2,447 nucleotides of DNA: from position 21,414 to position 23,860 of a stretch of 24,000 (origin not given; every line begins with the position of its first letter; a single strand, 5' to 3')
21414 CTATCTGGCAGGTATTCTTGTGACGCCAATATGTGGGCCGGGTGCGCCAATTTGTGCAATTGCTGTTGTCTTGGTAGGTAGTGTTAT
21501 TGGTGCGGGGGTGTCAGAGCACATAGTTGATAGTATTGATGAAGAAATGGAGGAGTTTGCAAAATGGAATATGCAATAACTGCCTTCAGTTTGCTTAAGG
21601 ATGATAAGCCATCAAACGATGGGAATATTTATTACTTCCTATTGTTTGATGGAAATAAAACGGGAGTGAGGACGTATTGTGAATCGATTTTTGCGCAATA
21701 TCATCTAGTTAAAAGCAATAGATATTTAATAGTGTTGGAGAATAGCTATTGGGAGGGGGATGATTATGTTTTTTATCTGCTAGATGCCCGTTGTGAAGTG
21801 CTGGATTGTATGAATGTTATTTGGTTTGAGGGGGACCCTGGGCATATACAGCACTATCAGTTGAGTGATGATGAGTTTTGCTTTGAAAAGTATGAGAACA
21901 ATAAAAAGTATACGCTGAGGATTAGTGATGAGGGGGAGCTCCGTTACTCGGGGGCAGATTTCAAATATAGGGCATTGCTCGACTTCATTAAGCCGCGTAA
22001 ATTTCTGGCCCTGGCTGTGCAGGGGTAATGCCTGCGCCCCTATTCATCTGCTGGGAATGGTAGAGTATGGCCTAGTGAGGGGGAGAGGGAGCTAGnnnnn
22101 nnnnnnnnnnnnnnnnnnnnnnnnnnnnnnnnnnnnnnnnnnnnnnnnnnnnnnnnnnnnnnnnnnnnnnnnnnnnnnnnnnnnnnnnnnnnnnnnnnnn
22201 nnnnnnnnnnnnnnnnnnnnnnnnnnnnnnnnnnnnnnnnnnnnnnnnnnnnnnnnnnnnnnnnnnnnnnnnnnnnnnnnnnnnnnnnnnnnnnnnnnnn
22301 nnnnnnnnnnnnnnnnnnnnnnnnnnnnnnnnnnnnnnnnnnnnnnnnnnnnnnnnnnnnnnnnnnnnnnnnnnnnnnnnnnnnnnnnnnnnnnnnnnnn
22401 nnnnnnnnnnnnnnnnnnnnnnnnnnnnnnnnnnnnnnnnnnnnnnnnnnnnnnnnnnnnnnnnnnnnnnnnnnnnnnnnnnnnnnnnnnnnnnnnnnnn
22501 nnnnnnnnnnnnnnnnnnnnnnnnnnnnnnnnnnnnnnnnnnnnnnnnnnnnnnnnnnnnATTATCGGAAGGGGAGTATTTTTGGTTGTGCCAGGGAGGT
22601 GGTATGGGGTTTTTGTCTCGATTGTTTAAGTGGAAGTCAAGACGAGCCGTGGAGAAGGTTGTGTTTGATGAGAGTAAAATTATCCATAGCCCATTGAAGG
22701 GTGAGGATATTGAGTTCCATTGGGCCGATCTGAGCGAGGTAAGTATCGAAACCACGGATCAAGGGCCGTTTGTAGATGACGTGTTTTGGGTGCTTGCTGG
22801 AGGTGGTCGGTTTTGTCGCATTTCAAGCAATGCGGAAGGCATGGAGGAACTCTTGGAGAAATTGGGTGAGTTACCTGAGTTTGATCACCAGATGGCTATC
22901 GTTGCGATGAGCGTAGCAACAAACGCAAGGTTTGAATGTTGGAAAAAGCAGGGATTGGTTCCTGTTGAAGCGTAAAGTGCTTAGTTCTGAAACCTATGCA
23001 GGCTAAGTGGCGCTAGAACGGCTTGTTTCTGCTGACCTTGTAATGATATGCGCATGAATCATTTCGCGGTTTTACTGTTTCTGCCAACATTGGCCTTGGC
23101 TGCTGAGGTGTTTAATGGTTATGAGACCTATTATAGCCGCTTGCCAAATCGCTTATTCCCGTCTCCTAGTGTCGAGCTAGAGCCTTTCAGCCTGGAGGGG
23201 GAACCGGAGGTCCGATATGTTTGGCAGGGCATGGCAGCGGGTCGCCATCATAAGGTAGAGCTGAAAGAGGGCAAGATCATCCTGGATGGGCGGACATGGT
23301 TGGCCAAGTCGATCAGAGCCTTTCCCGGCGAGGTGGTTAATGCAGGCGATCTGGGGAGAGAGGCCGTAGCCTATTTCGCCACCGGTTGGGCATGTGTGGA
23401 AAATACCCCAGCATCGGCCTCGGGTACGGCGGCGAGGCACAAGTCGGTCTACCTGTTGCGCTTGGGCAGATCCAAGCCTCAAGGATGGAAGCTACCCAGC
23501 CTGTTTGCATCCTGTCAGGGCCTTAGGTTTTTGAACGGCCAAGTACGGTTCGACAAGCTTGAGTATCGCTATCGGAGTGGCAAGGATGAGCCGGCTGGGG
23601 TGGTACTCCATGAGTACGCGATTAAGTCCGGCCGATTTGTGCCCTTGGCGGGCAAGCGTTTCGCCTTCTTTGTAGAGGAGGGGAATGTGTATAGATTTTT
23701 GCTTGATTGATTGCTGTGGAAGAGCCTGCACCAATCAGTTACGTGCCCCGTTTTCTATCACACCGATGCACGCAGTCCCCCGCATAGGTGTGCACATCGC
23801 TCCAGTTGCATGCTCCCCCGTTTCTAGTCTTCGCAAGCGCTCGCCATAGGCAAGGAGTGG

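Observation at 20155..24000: Orphan PAAR-led low-GC cassette: PAAR, membrane-active effector candidate, two paralogous soluble proteins, two further small proteins, then a second PAAR-like start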

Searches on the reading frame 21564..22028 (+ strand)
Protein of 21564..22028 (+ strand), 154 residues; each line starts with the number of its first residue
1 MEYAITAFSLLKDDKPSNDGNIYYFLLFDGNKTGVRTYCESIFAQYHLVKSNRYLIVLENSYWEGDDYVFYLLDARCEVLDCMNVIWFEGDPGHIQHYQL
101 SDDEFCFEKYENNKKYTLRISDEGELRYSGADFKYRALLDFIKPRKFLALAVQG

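Call 3: search_protein_families(library=pfam, proteins=[window:21564-22028:+], max_evalue=1)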
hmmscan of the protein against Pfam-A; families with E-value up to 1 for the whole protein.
window:21564-22028:+ (154 aa): 1 family
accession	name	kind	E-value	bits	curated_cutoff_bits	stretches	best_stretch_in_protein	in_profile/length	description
PF05912.17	DUF870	-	0.014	15.9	27.1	1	82-128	14-59/112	Caenorhabditis elegans protein of unknown function (DUF870)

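Call 6: search_protein_families(library=ncbifam, proteins=[window:21564-22028:+], max_evalue=1)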
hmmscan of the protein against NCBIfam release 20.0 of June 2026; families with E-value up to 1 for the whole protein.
window:21564-22028:+ (154 aa): 0 families

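Call 15: find_homologous_proteins(query=window:21564-22028:+)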
Query window:21564-22028:+ (154 aa): 5 proteins with E <= 0.001 among 19 candidates.
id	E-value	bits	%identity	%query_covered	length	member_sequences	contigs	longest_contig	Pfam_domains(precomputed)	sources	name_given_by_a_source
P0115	2.4e-101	354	100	100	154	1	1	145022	-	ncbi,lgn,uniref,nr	ncbi:hypothetical protein HA052_09025 [Chromobacterium haemolyticum]|uniref:Uncharacterized protein 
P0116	3.2e-68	247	70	100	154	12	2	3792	-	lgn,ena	-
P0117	6.2e-59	217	62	100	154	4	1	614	-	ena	-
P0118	2.6e-57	211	63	100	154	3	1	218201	-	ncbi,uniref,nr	ncbi:hypothetical protein NK214_01205 [Chromobacterium sp. S0633]|uniref:hypothetical protein n=1 Ta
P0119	6.4e-56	207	61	98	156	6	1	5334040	-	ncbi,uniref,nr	ncbi:hypothetical protein [Chromobacterium rhizoryzae]|uniref:hypothetical protein n=1 Tax=Chromobac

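Call 16: find_encoding_contigs(protein=P0115, flank=10000, max_places=4)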
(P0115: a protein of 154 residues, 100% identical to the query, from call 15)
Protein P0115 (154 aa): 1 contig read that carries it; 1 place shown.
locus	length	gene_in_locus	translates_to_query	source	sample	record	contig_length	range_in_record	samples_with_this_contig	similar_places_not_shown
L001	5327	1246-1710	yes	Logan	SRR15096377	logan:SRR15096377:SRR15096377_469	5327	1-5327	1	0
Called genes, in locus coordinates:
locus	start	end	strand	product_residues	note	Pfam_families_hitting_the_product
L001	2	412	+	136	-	?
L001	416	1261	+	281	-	-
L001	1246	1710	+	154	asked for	-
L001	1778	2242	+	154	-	-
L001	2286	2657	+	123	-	-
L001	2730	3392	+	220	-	-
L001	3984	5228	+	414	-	-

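Call 42: find_encoding_contigs(protein=P0119, flank=10000, max_places=3)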
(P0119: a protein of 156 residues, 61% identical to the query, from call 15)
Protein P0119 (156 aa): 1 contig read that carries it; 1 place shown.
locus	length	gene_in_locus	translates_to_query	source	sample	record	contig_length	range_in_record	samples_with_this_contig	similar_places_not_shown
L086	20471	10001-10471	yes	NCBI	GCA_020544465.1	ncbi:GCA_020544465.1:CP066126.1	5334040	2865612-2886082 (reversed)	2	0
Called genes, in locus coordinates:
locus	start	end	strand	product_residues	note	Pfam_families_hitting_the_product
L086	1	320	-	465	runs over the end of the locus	PF00232:Glyco_hydro_1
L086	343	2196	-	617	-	PF00367:PTS_EIIB, PF02378:PTS_EIIC, PF00358:PTS_EIIA_1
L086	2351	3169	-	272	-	PF03123:CAT_RBD, PF00874:PRD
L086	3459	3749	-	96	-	-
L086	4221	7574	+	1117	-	PF05227:CHASE3, PF00989:PAS, PF08448:PAS_4 (weak), PF08448:PAS_4, PF01590:GAF, PF13185:GAF_2, PF00990:GGDEF, PF00563:EAL, +2 more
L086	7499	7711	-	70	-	-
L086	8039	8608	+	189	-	PF05488:PAAR_motif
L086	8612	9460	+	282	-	-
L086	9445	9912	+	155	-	-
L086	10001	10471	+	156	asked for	-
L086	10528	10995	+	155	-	-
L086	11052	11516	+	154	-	-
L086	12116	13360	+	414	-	-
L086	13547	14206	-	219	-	-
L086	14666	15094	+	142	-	PF24172:CdiI_ImmP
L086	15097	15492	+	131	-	-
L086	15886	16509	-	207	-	-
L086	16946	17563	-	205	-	PF18169:SLATT_6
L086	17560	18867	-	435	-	PF18144:SMODS, PF18134:AGS_C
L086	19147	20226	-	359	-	PF00268:Ribonuc_red_sm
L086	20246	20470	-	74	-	-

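Call 62: search_protein_representatives(alignment_id=A3)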
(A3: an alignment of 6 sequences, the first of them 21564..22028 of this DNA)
Query: 6 sequences, 154 profile positions. Proteins with E-value up to 0.001 (for the whole library): 17; up to 1e-10: 9; up to 1e-30: 6. The best 17 are listed.
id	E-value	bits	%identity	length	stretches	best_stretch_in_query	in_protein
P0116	1.1e-78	278.9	-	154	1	1-154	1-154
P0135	5.1e-59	215.0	-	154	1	1-151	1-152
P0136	5.1e-42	159.8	-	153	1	1-151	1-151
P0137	5.3e-35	137.0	-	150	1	1-150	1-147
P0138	9.7e-34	132.9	-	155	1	1-151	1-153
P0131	2.9e-31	124.9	-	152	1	1-153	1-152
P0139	2.0e-13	66.9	-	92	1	67-152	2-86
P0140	1.4e-12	64.1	-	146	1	20-151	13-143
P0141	1.8e-12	63.8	-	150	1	19-150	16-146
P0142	1.5e-10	57.6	-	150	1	4-150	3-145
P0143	1.6e-07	47.8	-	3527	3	85-129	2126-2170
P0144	1.5e-05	41.3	-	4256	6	82-112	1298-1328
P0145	6.3e-05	39.3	-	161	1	40-151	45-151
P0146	7.2e-05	39.1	-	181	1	25-137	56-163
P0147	7.6e-05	39.1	-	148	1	26-151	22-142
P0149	8.4e-04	35.7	-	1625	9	90-124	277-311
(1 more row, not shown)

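Call 64: search_protein_families(library=pfam, proteins=[P0143, P0149, P0140, P0141, P0142, P0145, P0146, P0147], max_evalue=0.01)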
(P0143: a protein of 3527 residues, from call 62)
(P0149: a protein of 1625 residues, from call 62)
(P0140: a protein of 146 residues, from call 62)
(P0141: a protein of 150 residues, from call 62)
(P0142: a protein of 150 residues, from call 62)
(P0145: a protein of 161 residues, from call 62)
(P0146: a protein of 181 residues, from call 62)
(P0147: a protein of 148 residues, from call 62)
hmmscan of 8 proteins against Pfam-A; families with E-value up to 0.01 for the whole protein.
P0143 (3527 aa): 16 families
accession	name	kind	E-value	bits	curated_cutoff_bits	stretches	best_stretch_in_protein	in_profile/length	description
PF17963.7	Big_9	-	0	1221.8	23.6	28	799-884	1-88/89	Bacterial Ig domain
PF17892.7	Cadherin_5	-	2e-255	826.4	26.5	28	1876-1939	33-97/98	Cadherin-like domain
PF17803.7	Cadherin_4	-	4.5e-178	578.6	25.1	28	789-854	2-71/71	Bacterial cadherin-like domain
PF19076.6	CshA_repeat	-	1.3e-65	218.9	27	2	650-698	51-96/103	Surface adhesin CshA repetitive domain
PF19077.6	Big_13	-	2.6e-42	143.9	27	1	3006-3075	31-100/102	Bacterial Ig-like domain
PF17789.7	MG4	-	2.6e-16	60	24.7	1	3107-3167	21-80/95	Macroglobulin domain MG4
PF16184.11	Cadherin_3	-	6.6e-12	45.8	25.5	0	1173-1205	22-54/106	Cadherin-like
PF02369.22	Big_1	-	1.1e-11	45.1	34.9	1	3085-3166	2-84/93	Bacterial Ig-like domain (group 1)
PF17210.9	SdrD_B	-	2.2e-10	41.2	29.7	1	521-601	7-89/112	SdrD B-like domain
PF13620.12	CarboxypepD_reg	-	9.1e-10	39.2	32.3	3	3188-3244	2-53/82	Carboxypeptidase regulatory-like domain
PF09134.16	Invasin_D3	-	1e-08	36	33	1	3086-3164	6-84/98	Invasin, domain 3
PF25519.1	ILCR1_N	-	9e-07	29.4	27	0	2068-2122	62-116/164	ILCR1 N-terminal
PF17962.7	bMG6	-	1.1e-06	29.2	23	0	912-967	28-82/112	Bacterial macroglobulin domain 6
PF24025.1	Ig_DR_A0283-like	-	0.0022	18.7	27.1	0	2177-2204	6-32/102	DR_A0283-like, Ig-like domain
PF01190.23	Pollen_Ole_e_1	-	0.0058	17.4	23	0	3197-3242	20-67/99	Pollen protein Ole e 1 like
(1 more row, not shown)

P0149 (1625 aa): 4 families
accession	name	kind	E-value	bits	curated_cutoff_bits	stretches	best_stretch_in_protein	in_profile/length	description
PF13678.12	Peptidase_M85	-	3.1e-15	56.9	23.8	0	695-744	51-100/251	NFkB-p65-degrading zinc protease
PF08300.18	HCV_NS5a_1a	-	2.1e-08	34.6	25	0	956-983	31-58/62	Hepatitis C virus non-structural 5a zinc finger domain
PF05079.17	DUF680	-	7.8e-08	33.3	24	0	1207-1249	10-49/60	Protein of unknown function (DUF680)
PF06819.16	Arc_PepC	-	0.0064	17.1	23.4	0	288-336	47-95/110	Archaeal Peptidase A24 C-terminal Domain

P0140 (146 aa): 0 families

P0141 (150 aa): 0 families

P0142 (150 aa): 0 families

P0145 (161 aa): 0 families

P0146 (181 aa): 0 families

P0147 (148 aa): 0 families

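Call 65: find_encoding_contigs(protein=P0147, flank=5000, max_places=3)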
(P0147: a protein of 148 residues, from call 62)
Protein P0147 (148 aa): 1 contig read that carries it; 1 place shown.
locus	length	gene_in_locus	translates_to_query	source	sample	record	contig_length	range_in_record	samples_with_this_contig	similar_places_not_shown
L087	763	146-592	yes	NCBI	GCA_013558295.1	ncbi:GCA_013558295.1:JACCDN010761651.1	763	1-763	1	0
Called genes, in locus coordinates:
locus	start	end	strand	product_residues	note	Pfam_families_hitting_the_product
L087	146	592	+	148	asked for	-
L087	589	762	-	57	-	?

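Call 66: find_encoding_contigs(protein=P0141, flank=5000, max_places=3)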
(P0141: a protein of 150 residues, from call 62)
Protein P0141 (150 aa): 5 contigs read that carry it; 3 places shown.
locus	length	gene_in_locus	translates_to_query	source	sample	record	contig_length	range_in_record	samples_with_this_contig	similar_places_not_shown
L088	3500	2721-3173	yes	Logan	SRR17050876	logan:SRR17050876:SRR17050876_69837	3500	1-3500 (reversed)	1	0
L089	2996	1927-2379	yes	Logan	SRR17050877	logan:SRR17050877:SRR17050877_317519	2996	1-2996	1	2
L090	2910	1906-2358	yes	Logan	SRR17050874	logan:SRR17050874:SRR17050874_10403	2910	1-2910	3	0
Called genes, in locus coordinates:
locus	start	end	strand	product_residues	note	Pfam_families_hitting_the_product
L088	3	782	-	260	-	?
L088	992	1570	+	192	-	-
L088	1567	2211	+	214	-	PF14113:Tae4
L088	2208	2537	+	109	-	-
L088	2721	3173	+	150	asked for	-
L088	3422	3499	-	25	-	?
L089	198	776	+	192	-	-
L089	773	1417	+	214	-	PF14113:Tae4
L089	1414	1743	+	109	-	-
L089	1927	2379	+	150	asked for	-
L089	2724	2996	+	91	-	?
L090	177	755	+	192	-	-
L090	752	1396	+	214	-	PF14113:Tae4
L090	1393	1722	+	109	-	-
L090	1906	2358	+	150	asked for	-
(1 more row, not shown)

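Call 73: predict_structure(alignment_id=A3)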
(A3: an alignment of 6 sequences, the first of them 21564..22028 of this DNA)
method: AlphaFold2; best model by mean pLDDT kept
length: 154 residues; sequences in the alignment: 6
mean_pLDDT: 78.9   pTM: 0.79
mean pLDDT of the five models: 78.9, 77.8, 77.2, 73.8, 72.3
residues with pLDDT >= 90: 46; 70-90: 71; 50-70: 25; < 50: 12
segments of 3 or more residues with pLDDT < 50: 136-142
pLDDT, mean of each block of 10 residues (from residue 1): 68 80 91 89 91 92 78 93 77 78 82 81 82 50 64 51
secondary structure, 60 per line:
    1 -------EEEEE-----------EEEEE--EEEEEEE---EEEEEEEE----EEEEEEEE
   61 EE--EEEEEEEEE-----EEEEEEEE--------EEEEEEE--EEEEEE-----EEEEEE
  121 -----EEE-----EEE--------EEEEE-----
elements in order: E8-12 E24-28 E31-37 E41-48 E53-62 E65-73 E79-86 E95-101 E104-109 E115-120 E126-128 E134-136 E145-149

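Call 76: fold_search(model_id=the predicted structure, library=pdb)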
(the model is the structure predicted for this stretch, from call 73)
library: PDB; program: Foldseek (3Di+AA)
matches with E <= 10: 778; with E <= 0.001: 0
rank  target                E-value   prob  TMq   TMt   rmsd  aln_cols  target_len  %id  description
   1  9ejf_D                1.4e-02  1.00  0.42  0.21   6.1       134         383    8  NCS.1.1 Fab in complex with the sNAp of A/California/04/2009 (CA09, H1N1) -- 4 Fabs [C4 Reconstruction] (released 2025-08-13)
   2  7u2q_A                1.4e-02  0.99  0.41  0.22   6.6       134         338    9  Influenza Neuraminidase N1-CA09-sNAp-155 (released 2022-04-20)
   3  4b7m_A                1.6e-02  0.99  0.42  0.20   6.3       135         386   10  H1N1 2009 Pandemic Influenza Virus: Resistance of the I223R Neuraminidase Mutant Explained by Kinetic and Structural A (released 2012-10-03)
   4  3nss_A                1.8e-02  0.99  0.42  0.20   6.3       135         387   10  The 2009 pandemic H1N1 neuraminidase N1 lacks the 150-cavity in its active sites (released 2010-09-22)
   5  4qn3_A                2.1e-02  0.97  0.40  0.20  11.9       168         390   10  Crystal structure of Neuraminidase N7 (released 2014-07-30)
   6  1nna                  2.2e-02  0.99  0.40  0.20   6.5       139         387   12  THREE-DIMENSIONAL STRUCTURE OF INFLUENZA A N9 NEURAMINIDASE AND ITS COMPLEX WITH THE INHIBITOR 2-DEOXY 2,3-DEHYDRO-N-ACE (released 1994-04-30)
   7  4mwj_A                2.5e-02  0.99  0.41  0.20   6.4       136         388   13  Anhui N9 (released 2013-11-20)
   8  9lul_b                2.8e-02  1.00  0.37  0.12   5.6       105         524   10  Local refinement of stacked like DDB1-DDA1-DET1-Ube2e2-COP1 complex (layer 1) (released 2026-01-28)
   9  9lto_B                2.9e-02  1.00  0.48  0.15   5.5       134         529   11  Cryo-EM structure of DDB1-DDA1-DET1-Ube2e2 complex (released 2026-01-28)
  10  4gdj_A                2.9e-02  0.99  0.42  0.24   6.3       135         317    8  A subtype N10 neuraminidase-like protein of A/little yellow-shouldered bat/Guatemala/060/2010 (released 2012-09-26)
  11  4gez_A                2.9e-02  0.99  0.40  0.21   6.1       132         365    8  Structure of a neuraminidase-like protein from A/bat/Guatemala/164/2009 (released 2012-09-26)
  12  3no2                  2.9e-02  0.96  0.37  0.24  12.8       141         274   11  Crystal structure of a protein of unknown function (BACCAC_01654) from Bacteroides caccae at 1.35 A resolution (released 2010-07-28)
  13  9bjz_B                3.2e-02  1.00  0.48  0.16   5.8       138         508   11  Structure of the human DDD-Ube2e2 complex (released 2025-03-05)
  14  4gdj_B                3.2e-02  0.98  0.41  0.23   6.3       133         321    8  A subtype N10 neuraminidase-like protein of A/little yellow-shouldered bat/Guatemala/060/2010 (released 2012-09-26)
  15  6pze_A                3.4e-02  0.98  0.40  0.20   6.7       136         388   12  Crystal structure of human NA-45 Fab in complex with neuraminidase Y169aH mutant from A/Shanghai/2/2013 (H7N9) (released 2019-12-04)
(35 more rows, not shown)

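Call 86: search_protein_families(library=phrogs, proteins=[window:21564-22028:+], max_evalue=0.01)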
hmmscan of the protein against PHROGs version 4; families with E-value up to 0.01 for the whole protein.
window:21564-22028:+ (154 aa): 0 families

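Call 87: search_protein_families(library=padloc, proteins=[window:21564-22028:+], max_evalue=0.01)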
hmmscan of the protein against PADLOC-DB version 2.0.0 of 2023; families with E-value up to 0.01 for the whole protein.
window:21564-22028:+ (154 aa): 0 families

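Call 105: find_related_loci(query=A3, collection=metagenome_contigs, flank=5000)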
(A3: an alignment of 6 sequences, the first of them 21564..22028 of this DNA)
Query A3 (154 aa) in metagenome_contigs; peptide patterns used: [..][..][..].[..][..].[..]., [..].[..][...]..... (x = any residue, [..] = any of these).
152 stretches matched a pattern, but none encodes a relative of the query by tblastn (E <= 1e-3).

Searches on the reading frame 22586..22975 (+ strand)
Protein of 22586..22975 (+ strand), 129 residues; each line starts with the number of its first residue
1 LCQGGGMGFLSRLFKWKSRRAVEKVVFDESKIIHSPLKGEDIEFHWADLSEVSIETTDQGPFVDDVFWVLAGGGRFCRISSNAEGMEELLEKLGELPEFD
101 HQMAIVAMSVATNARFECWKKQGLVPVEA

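Call 3: search_protein_families(library=pfam, proteins=[window:22586-22975:+], max_evalue=1)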
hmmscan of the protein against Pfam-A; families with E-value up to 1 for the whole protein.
window:22586-22975:+ (129 aa): 0 families

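Call 6: search_protein_families(library=ncbifam, proteins=[window:22586-22975:+], max_evalue=1)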
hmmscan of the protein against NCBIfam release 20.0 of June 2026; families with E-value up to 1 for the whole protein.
window:22586-22975:+ (129 aa): 0 families

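Call 86: search_protein_families(library=phrogs, proteins=[window:22604-22975:+], max_evalue=0.01)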
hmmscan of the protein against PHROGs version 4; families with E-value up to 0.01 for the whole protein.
window:22604-22975:+ (123 aa): 0 families

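Call 87: search_protein_families(library=padloc, proteins=[window:22604-22975:+], max_evalue=0.01)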
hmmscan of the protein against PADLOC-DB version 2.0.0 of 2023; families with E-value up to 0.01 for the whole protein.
window:22604-22975:+ (123 aa): 0 families

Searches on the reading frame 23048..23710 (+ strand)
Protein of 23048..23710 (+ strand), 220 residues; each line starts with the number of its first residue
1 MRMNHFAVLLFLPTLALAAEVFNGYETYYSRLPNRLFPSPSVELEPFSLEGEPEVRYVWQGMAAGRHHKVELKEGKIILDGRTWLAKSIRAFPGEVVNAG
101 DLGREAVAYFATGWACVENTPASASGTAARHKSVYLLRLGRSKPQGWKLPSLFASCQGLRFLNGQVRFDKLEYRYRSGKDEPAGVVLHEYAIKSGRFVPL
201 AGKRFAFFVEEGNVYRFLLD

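Call 3: search_protein_families(library=pfam, proteins=[window:23048-23710:+], max_evalue=1)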
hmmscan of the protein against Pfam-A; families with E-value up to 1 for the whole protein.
window:23048-23710:+ (220 aa): 1 family
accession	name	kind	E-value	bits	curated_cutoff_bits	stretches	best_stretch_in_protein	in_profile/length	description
PF01957.25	NfeD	-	0.19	12.4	29.1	0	73-101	17-41/57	NfeD-like C-terminal, partner-binding domain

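Call 6: search_protein_families(library=ncbifam, proteins=[window:23048-23710:+], max_evalue=1)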
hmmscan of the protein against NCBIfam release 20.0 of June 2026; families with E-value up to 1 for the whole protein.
window:23048-23710:+ (220 aa): 0 families

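Call 86: search_protein_families(library=phrogs, proteins=[window:23048-23710:+], max_evalue=0.01)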
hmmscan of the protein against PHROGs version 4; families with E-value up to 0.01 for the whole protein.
window:23048-23710:+ (220 aa): 0 families

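Call 87: search_protein_families(library=padloc, proteins=[window:23048-23710:+], max_evalue=0.01)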
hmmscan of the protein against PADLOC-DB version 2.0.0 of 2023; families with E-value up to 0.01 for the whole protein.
window:23048-23710:+ (220 aa): 0 families
